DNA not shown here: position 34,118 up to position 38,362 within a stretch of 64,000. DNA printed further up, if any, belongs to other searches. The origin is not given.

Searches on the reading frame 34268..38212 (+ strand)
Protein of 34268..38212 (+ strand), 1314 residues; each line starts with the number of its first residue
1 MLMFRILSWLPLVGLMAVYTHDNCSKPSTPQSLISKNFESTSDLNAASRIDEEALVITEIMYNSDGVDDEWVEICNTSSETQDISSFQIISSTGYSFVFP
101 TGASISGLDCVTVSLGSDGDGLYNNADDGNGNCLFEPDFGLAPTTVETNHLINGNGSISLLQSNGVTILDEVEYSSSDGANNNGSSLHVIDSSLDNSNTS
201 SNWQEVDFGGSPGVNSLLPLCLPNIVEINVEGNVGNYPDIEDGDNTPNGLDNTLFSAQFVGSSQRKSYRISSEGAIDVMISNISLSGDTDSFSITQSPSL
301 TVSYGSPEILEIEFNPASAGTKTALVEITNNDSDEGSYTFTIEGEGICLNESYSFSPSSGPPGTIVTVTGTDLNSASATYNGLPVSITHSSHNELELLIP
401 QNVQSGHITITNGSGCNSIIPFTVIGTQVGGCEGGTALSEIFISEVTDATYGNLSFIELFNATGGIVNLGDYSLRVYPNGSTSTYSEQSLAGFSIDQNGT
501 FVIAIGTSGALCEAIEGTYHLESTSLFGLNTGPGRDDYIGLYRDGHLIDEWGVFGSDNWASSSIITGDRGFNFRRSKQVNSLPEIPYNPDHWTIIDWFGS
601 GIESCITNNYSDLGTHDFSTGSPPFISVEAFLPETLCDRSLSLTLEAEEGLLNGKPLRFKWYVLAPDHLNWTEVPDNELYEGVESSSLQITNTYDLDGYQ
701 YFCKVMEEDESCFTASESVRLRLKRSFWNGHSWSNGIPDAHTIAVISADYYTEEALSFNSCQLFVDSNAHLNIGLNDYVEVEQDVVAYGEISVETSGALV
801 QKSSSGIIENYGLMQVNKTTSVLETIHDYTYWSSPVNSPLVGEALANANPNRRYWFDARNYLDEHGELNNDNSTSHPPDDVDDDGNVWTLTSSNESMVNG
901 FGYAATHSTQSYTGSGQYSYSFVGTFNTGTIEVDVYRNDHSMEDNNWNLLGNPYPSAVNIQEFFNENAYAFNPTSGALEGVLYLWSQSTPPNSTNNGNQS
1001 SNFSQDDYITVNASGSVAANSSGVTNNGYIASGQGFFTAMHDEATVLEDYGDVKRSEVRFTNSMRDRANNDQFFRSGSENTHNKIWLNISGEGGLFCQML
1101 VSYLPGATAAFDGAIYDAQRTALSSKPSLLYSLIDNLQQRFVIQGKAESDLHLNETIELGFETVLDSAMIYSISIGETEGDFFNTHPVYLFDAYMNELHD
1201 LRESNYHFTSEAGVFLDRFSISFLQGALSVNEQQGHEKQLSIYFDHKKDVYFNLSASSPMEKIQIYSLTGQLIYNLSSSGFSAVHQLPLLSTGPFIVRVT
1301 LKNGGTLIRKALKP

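Call 42: search_protein_families(library=pfam, proteins=[window:34268-38212:+], max_evalue=0.00001)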
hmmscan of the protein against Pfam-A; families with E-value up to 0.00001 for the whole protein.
window:34268-38212:+ (1314 aa): 1 family
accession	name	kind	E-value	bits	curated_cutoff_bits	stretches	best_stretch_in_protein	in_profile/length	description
PF00932.25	LTD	-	1.1e-22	80.9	34.3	2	53-175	6-108/109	Lamin Tail Domain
